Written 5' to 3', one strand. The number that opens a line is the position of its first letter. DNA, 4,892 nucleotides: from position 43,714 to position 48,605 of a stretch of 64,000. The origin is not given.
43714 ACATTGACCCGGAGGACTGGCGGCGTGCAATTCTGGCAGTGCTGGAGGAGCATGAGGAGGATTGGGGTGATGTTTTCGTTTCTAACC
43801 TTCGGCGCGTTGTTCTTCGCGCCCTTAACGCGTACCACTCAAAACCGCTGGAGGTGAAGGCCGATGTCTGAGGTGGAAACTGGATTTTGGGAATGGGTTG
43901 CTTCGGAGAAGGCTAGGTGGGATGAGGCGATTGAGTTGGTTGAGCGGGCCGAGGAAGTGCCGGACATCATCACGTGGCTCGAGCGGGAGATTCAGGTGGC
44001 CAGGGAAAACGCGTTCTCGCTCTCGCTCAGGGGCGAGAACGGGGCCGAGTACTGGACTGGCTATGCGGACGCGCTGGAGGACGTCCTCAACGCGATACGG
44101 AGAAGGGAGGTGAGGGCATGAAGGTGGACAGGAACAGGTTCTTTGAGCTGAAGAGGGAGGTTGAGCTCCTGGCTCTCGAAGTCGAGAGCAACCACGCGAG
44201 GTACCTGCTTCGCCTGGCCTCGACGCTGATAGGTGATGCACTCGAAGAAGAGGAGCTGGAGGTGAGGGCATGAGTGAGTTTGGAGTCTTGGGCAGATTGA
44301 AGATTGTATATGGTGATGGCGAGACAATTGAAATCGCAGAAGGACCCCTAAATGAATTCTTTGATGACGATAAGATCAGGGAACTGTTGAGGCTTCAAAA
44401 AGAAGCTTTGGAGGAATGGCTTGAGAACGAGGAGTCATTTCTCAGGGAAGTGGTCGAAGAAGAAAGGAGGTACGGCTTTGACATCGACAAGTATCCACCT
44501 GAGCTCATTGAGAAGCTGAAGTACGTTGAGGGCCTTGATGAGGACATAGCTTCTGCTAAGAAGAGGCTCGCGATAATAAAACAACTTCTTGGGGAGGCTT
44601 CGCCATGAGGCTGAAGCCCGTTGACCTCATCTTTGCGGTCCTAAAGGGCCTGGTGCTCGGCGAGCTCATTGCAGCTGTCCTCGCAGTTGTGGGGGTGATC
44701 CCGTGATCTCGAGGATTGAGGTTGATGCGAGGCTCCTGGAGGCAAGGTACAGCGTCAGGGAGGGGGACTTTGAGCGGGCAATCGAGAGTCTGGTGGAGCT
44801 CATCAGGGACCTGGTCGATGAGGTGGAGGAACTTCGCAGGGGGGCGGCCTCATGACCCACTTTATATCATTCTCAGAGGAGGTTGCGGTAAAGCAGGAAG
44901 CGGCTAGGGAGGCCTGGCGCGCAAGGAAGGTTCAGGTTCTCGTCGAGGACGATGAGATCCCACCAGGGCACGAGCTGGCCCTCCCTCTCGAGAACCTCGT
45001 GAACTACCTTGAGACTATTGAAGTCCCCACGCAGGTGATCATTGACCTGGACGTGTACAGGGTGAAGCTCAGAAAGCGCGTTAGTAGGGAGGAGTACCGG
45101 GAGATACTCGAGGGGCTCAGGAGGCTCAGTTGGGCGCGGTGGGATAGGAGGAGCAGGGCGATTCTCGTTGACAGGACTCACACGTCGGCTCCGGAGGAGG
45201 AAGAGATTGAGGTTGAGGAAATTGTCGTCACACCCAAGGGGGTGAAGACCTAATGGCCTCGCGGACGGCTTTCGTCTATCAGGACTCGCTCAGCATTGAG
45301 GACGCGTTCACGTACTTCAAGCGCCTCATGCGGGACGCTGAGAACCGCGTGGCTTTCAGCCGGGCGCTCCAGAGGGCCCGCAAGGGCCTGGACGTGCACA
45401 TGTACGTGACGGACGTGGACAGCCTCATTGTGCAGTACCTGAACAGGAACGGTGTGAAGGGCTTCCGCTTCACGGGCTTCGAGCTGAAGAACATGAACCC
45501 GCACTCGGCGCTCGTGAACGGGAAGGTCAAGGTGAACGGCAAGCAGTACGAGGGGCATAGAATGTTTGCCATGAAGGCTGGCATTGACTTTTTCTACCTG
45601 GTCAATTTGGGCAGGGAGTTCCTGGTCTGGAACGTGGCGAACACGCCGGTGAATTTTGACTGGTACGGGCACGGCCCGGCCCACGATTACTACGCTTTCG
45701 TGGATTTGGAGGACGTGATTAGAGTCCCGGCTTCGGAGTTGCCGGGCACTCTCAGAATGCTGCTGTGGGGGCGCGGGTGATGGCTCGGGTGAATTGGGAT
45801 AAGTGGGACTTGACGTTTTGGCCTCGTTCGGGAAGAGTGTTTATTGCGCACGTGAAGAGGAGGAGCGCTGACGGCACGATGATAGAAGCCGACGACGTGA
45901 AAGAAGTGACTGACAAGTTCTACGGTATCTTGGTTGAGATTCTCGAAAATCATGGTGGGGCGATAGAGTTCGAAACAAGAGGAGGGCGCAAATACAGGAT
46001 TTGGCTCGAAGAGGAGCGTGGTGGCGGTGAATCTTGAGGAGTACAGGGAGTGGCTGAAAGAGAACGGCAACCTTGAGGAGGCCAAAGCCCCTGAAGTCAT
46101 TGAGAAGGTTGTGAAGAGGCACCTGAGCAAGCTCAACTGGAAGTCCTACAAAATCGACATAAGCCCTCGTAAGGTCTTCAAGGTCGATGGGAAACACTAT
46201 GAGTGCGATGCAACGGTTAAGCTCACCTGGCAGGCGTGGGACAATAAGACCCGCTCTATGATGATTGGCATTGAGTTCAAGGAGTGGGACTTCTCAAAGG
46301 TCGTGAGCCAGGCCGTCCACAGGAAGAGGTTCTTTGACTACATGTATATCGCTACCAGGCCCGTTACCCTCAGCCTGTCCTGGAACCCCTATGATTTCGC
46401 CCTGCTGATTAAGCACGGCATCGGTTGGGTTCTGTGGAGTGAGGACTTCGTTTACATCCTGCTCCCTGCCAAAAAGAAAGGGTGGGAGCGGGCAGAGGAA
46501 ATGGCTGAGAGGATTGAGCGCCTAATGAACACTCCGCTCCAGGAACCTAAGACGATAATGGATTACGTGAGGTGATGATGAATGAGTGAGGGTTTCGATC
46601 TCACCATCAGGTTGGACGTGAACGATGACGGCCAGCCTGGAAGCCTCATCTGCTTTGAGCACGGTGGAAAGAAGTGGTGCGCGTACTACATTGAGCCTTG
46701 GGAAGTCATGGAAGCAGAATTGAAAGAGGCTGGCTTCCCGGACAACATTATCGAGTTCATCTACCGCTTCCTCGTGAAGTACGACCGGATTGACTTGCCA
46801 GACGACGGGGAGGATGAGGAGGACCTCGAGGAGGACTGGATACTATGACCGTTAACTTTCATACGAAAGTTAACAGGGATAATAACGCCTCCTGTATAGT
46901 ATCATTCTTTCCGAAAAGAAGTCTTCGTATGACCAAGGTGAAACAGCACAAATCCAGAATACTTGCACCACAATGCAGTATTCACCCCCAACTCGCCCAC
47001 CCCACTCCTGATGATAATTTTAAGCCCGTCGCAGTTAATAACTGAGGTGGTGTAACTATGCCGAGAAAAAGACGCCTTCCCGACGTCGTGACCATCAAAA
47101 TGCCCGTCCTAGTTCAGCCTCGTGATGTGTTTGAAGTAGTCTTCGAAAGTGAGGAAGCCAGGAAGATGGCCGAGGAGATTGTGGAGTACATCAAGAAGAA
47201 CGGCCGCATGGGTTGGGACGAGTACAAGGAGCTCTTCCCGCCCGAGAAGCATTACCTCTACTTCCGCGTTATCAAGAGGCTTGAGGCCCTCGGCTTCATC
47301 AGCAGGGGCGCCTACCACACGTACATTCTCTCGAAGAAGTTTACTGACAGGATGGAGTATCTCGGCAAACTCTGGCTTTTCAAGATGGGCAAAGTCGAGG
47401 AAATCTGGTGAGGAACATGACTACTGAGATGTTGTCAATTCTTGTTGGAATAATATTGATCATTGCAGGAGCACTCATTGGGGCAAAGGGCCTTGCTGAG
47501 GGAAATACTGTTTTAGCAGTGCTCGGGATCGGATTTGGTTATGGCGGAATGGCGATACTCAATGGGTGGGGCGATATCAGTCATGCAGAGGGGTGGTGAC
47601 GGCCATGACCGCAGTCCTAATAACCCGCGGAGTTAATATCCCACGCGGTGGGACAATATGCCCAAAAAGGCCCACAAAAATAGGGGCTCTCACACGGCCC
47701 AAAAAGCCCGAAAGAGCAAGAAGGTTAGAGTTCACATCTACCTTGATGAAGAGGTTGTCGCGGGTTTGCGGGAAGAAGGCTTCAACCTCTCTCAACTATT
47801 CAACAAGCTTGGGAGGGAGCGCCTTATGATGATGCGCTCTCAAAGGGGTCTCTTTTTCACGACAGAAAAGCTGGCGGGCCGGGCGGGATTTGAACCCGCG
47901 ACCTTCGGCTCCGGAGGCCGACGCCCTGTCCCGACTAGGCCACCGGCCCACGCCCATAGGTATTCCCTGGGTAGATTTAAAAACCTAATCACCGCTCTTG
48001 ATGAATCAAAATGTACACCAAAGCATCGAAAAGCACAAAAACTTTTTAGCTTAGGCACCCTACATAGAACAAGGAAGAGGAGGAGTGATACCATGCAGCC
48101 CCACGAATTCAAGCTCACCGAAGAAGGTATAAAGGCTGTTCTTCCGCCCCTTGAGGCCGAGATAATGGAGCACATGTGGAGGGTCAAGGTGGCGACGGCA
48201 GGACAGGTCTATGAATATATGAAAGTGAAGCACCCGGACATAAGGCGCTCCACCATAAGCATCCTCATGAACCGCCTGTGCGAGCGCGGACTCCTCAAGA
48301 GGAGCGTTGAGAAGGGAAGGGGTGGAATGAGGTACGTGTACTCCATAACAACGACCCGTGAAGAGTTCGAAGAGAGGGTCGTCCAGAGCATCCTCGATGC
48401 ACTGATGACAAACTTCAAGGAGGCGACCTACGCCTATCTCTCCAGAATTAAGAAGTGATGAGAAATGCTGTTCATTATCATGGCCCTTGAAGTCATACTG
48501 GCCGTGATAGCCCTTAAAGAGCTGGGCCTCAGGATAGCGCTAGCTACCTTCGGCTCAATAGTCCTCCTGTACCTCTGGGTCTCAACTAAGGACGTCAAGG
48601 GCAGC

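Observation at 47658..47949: Integrase gene split by its own integration; the halves re-join in frame across the att core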

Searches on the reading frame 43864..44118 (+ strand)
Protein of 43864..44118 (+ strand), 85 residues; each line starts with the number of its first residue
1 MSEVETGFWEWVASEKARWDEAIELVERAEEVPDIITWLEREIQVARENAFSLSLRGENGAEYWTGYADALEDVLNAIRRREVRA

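Call 30: search_protein_families(library=pfam, proteins=[window:43864-44118:+], max_evalue=0.01)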
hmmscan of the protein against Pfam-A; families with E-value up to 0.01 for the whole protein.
window:43864-44118:+ (85 aa): 0 families

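Call 78: search_protein_families(library=phrogs, proteins=[window:43864-44118:+], max_evalue=0.01)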
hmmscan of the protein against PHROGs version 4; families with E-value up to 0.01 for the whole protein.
window:43864-44118:+ (85 aa): 1 family
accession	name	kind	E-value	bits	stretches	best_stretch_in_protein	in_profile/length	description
phrog_26142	-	unknown function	0.0099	17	0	31-78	18-65/73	-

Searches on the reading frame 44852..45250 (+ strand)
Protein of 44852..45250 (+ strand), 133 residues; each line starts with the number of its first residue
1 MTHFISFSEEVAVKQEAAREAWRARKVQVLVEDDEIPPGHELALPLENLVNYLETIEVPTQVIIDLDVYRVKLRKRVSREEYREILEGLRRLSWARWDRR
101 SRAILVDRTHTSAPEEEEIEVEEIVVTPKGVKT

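Call 30: search_protein_families(library=pfam, proteins=[window:44852-45250:+], max_evalue=0.01)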
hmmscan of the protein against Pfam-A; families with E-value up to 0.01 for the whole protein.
window:44852-45250:+ (133 aa): 0 families

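Call 78: search_protein_families(library=phrogs, proteins=[window:44852-45250:+], max_evalue=0.01)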
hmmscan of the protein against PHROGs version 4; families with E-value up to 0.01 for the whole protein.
window:44852-45250:+ (133 aa): 3 families
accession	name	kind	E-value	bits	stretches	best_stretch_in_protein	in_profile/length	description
phrog_28411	-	unknown function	1.1e-47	162.3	1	1-132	1-131/132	-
phrog_13132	-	unknown function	0.0015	19.6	1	51-108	29-86/118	-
phrog_15957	-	unknown function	0.0075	17.5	0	54-131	17-93/103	-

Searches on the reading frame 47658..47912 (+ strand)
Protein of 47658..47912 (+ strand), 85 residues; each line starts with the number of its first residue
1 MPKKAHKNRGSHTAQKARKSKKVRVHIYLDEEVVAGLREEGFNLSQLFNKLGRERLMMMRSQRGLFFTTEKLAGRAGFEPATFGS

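Call 65: search_protein_families(library=pfam, alignment_id=A3, max_evalue=1)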
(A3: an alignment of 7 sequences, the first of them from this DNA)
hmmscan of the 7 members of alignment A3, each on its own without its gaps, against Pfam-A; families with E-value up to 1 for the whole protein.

A. member 1, seq(72 aa): 3 families
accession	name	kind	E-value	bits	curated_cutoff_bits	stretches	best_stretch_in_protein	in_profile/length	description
PF00453.23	Ribosomal_L20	-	0.0025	18.4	30.8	1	6-59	36-89/107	Ribosomal protein L20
PF14384.12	BrnA_antitoxin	-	0.0067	17.2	26.1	1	9-41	24-53/68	BrnA antitoxin of type II toxin-antitoxin system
PF07362.18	CcdA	-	0.028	15.2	22.4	1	22-51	1-30/71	Post-segregation antitoxin CcdA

B. families by the number of members that match (of 7 scanned): 5 families
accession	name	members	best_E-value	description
PF07362.18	CcdA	7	0.0021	Post-segregation antitoxin CcdA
PF14384.12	BrnA_antitoxin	3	0.00073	BrnA antitoxin of type II toxin-antitoxin system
PF00453.23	Ribosomal_L20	1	0.0025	Ribosomal protein L20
PF19891.5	DUF6364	1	0.014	Family of unknown function (DUF6364)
PF07878.17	RHH_5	1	0.076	CopG-like RHH_1 or ribbon-helix-helix domain, RHH_5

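Call 66: search_solved_structures(query=A3, max_evalue=10, show_alignments=2)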
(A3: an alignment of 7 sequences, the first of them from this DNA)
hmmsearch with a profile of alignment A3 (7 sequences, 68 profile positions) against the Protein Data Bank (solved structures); distinct sequences matched with E-value up to 10: 9.
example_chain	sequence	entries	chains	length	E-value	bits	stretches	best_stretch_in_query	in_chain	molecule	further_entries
8u12_A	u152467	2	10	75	0.017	18.2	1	18-53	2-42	Antitoxin Rv0298 | Antitoxin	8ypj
2cpg_A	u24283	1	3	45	0.083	16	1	19-46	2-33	TRANSCRIPTIONAL REPRESSOR COPG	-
1b01_A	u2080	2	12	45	0.083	16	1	19-46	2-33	TRANSCRIPTIONAL REPRESSOR COPG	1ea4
5cwg_A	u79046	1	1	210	0.13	15.3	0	22-56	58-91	Designed helical repeat protein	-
2adl_A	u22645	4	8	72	0.51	13.4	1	19-57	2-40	CcdA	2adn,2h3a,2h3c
1q5v_A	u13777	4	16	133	0.6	13.2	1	21-59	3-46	Nickel responsive regulator | Nickel-responsive regulator | Nickel-responsive regulatory protein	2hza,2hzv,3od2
8ro0_e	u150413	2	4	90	1.1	12.4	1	17-52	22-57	Probable small nuclear ribonucleoprotein E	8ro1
7ugq_A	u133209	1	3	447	1.6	11.9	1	8-52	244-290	Envelope glycoprotein gp120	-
28jw_Q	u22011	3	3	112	4.7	10.4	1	6-48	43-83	Large ribosomal subunit protein bL20c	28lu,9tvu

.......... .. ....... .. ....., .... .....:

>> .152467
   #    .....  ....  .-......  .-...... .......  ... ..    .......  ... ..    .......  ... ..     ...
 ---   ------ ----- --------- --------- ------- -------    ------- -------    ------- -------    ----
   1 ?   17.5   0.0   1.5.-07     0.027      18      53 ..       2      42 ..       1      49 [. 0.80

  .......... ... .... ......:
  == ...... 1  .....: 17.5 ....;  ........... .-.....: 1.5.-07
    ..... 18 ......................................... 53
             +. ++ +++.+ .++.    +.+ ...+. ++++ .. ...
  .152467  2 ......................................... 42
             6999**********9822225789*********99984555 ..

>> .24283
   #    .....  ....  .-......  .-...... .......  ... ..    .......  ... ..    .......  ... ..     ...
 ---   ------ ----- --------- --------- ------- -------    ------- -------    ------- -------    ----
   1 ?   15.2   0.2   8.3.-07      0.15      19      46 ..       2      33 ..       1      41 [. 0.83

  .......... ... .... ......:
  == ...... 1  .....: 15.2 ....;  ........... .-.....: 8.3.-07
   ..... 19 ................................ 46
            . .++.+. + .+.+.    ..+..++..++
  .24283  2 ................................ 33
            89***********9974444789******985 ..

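Call 71: find_related_loci(query=window:47658-47912:+, collection=metagenome_contigs, flank=2500)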
Query seq(85 aa) (85 aa) in metagenome_contigs; peptide patterns used: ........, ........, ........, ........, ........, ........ (x = any residue, [..] = any of these).
600 stretches matched a pattern (row limit reached: there are more); 2 encode a relative of the query (tblastn E <= 1e-3); 2 distinct loci.
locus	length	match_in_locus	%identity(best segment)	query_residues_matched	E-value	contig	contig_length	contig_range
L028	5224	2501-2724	56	11-85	3e-8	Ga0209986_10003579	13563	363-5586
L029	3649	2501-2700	41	16-83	2e-7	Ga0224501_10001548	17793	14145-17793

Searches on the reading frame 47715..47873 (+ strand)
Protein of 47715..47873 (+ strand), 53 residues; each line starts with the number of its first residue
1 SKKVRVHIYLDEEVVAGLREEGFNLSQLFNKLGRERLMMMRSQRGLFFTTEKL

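Call 85: predict_structure(alignment_id=A4)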
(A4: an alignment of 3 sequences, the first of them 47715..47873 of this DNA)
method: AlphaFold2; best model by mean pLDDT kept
length: 53 residues; sequences in the alignment: 3
mean_pLDDT: 69.4   pTM: 0.39
mean pLDDT of the five models: 69.4, 69.4, 68.3, 65.2, 64.7
residues with pLDDT >= 90: 1; 70-90: 27; 50-70: 22; < 50: 3
segments of 3 or more residues with pLDDT < 50: 51-53
pLDDT, mean of each block of 10 residues (from residue 1): 68 86 80 70 53 39
secondary structure, 60 per line:
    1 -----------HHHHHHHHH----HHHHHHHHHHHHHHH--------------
elements in order: H12-20 H25-39

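Call 87: fold_search(model_id=the predicted structure, library=pdb)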
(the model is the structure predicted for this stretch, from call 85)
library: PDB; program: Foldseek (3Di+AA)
matches with E <= 10: 0; with E <= 0.001: 0
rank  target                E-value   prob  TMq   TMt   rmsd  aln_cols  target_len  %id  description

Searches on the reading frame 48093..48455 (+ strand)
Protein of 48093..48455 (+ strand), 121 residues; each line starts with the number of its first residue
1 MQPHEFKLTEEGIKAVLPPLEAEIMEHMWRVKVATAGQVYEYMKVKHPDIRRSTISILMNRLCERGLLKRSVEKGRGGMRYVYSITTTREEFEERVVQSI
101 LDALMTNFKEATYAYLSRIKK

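Call 91: search_protein_families(library=pfam, proteins=[window:48093-48455:+], max_evalue=0.001)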
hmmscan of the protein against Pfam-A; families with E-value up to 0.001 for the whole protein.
window:48093-48455:+ (121 aa): 1 family
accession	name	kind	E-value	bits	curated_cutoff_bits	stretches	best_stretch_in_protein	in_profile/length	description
PF03965.22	Penicillinase_R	-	3e-15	57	22.6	1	19-111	3-91/115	Penicillinase repressor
